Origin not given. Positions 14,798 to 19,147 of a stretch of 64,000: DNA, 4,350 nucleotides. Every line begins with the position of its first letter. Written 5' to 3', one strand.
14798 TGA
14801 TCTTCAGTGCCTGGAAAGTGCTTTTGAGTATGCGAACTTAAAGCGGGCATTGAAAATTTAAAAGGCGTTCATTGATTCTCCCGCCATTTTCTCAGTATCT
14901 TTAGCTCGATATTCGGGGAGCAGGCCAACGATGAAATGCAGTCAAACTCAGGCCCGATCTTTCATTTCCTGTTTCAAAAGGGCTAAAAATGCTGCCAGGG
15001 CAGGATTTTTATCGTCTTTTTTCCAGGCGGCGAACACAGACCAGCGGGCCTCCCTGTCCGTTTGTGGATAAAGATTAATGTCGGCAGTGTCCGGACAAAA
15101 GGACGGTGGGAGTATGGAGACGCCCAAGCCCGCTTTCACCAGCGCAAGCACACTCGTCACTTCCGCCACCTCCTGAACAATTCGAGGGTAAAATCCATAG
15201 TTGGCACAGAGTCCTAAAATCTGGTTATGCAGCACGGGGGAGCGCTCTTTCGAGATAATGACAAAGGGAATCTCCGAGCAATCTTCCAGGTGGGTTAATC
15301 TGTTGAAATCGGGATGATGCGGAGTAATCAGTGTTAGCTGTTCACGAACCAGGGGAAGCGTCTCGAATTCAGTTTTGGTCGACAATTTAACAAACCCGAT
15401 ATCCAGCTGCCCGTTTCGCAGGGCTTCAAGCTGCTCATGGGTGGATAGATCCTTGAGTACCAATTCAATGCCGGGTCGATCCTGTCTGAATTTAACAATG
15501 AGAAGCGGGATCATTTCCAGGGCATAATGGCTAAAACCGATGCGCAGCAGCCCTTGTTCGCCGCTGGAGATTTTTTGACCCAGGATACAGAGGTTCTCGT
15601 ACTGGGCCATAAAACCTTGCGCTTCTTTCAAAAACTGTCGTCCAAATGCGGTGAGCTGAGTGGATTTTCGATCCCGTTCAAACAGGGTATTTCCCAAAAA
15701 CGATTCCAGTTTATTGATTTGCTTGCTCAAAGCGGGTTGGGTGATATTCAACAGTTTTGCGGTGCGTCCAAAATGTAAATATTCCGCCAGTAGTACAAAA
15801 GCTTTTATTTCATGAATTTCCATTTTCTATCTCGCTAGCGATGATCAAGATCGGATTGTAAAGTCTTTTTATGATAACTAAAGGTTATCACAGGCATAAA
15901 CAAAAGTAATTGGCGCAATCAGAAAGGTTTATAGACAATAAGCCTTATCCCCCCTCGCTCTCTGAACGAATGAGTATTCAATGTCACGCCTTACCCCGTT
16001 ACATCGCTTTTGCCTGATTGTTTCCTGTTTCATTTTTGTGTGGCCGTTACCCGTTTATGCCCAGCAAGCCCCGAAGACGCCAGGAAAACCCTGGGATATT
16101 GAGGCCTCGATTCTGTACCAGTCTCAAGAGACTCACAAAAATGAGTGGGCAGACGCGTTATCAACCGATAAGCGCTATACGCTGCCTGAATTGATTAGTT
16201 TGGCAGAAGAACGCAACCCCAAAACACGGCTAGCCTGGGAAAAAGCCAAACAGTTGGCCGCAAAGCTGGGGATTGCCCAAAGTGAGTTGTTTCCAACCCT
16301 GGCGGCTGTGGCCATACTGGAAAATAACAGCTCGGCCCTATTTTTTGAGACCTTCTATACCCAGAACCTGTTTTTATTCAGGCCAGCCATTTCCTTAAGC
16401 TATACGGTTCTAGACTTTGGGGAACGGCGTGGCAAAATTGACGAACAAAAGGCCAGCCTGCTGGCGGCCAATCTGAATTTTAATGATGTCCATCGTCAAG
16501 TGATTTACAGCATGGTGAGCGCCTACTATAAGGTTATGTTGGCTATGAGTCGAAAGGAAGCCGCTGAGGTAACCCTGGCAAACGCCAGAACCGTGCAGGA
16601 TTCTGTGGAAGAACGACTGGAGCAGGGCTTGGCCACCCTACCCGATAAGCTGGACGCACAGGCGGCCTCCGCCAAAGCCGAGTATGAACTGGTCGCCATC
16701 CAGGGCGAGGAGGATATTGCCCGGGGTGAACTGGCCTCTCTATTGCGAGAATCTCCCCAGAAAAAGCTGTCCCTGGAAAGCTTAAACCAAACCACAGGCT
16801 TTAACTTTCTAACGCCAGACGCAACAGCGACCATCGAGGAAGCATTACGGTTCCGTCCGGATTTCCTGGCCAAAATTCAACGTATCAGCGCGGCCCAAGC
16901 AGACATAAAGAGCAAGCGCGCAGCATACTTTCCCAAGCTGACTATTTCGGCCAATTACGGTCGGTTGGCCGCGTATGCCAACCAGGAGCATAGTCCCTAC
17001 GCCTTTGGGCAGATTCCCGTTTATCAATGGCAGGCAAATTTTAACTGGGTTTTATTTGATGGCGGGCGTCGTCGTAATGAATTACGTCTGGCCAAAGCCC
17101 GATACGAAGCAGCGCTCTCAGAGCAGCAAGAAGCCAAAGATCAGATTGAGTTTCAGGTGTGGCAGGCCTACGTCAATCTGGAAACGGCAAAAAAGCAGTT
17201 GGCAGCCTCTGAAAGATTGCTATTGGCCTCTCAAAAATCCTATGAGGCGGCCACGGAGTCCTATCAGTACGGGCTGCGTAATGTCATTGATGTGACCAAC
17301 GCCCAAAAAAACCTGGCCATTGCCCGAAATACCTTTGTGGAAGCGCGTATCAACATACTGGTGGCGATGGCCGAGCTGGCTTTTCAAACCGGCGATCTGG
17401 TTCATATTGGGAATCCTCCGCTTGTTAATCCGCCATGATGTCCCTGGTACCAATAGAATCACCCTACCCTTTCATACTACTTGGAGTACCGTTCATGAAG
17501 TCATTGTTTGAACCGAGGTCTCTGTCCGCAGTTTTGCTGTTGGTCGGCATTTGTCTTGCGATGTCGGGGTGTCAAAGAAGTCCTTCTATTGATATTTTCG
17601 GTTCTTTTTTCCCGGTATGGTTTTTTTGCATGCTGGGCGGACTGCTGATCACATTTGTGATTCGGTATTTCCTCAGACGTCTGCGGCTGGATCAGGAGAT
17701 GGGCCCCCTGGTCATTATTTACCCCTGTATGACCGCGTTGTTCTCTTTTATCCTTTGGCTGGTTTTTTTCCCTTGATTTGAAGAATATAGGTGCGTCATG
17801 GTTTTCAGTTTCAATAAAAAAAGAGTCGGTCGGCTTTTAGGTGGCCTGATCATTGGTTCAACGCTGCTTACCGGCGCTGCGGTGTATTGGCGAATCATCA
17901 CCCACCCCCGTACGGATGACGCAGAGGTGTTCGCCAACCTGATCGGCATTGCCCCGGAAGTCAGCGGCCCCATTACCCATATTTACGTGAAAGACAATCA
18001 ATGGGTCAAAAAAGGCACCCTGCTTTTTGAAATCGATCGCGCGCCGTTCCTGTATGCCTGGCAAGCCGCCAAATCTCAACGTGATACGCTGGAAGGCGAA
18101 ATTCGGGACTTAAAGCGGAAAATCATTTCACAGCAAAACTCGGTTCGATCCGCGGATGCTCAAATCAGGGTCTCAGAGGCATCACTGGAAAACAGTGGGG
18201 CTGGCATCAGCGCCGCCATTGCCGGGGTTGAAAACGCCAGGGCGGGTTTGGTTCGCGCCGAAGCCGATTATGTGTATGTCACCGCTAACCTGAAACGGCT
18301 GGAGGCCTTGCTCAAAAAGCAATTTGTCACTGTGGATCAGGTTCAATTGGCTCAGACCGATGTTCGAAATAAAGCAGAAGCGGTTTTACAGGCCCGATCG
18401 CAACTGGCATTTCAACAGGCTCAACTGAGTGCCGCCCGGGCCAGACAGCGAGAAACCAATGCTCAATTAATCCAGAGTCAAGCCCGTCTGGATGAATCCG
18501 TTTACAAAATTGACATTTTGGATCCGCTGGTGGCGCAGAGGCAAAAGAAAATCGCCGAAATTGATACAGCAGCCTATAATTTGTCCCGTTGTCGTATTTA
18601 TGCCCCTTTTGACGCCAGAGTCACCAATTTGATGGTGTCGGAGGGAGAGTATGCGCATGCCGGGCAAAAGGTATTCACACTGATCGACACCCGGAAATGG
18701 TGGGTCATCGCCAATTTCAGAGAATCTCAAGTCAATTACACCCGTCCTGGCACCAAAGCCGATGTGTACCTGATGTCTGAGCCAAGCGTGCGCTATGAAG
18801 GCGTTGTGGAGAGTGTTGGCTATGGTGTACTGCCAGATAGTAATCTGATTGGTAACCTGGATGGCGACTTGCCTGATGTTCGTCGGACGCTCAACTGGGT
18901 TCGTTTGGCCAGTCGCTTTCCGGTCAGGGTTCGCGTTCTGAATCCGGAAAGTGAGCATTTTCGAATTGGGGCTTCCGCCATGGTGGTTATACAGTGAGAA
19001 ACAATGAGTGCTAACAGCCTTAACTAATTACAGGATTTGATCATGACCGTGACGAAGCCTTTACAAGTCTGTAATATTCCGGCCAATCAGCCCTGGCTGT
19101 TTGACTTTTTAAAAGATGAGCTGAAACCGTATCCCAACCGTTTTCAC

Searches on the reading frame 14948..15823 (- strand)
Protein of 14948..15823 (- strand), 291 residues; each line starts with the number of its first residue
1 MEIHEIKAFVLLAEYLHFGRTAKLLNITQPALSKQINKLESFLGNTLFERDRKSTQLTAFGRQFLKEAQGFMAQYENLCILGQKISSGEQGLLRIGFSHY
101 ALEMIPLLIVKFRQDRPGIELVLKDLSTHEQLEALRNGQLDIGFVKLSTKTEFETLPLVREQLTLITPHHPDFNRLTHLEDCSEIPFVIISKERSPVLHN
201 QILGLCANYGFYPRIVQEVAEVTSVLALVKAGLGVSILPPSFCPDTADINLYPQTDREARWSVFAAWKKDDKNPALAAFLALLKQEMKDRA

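Call 84: search_protein_families(library=pfam, proteins=[window:14948-15823:-], max_evalue=0.00001)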
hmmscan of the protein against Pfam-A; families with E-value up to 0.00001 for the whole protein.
window:14948-15823:- (291 aa): 2 families
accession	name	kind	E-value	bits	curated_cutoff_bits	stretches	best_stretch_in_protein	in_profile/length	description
PF03466.25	LysR_substrate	-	5.8e-37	127.5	28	1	87-287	2-208/209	LysR substrate binding domain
PF00126.33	HTH_1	-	7.3e-18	64.7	26.6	1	4-62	2-60/60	Bacterial regulatory helix-turn-helix protein, lysR family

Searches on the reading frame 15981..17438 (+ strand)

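Call 84: search_protein_families(library=pfam, proteins=[window:15981-17438:+], max_evalue=0.00001)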
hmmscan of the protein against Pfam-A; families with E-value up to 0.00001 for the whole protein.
window:15981-17438:+ (485 aa): 1 family
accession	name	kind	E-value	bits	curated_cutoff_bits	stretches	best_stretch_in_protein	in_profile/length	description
PF02321.23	OEP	-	5.4e-57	193.1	22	2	284-471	4-187/187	Outer membrane efflux protein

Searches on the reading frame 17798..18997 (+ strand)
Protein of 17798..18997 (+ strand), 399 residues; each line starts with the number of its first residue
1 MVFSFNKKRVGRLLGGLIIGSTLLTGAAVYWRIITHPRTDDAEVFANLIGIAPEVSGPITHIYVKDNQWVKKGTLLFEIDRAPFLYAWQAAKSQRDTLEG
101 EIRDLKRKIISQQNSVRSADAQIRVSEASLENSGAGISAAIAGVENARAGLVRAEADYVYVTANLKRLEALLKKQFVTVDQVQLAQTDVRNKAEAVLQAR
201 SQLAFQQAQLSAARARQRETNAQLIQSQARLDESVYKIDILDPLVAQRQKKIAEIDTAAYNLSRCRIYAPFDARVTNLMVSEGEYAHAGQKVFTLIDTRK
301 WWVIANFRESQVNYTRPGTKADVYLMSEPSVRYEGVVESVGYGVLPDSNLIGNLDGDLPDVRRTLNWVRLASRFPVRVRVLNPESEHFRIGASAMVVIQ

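Call 84: search_protein_families(library=pfam, proteins=[window:17798-18997:+], max_evalue=0.00001)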
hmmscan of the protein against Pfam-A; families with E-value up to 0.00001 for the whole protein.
window:17798-18997:+ (399 aa): 3 families
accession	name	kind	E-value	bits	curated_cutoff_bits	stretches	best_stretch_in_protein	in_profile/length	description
PF16576.10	HlyD_D23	-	1.1e-16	61.2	30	1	205-341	58-185/214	Barrel-sandwich domain of CusB or HlyD membrane-fusion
PF13437.12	HlyD_3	-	2.6e-15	57.5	22.2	1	267-350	2-86/106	HlyD family secretion protein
PF13533.13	Biotin_lipoyl_2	-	1.1e-11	44.7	29.8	1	51-80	3-32/32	Biotin-lipoyl like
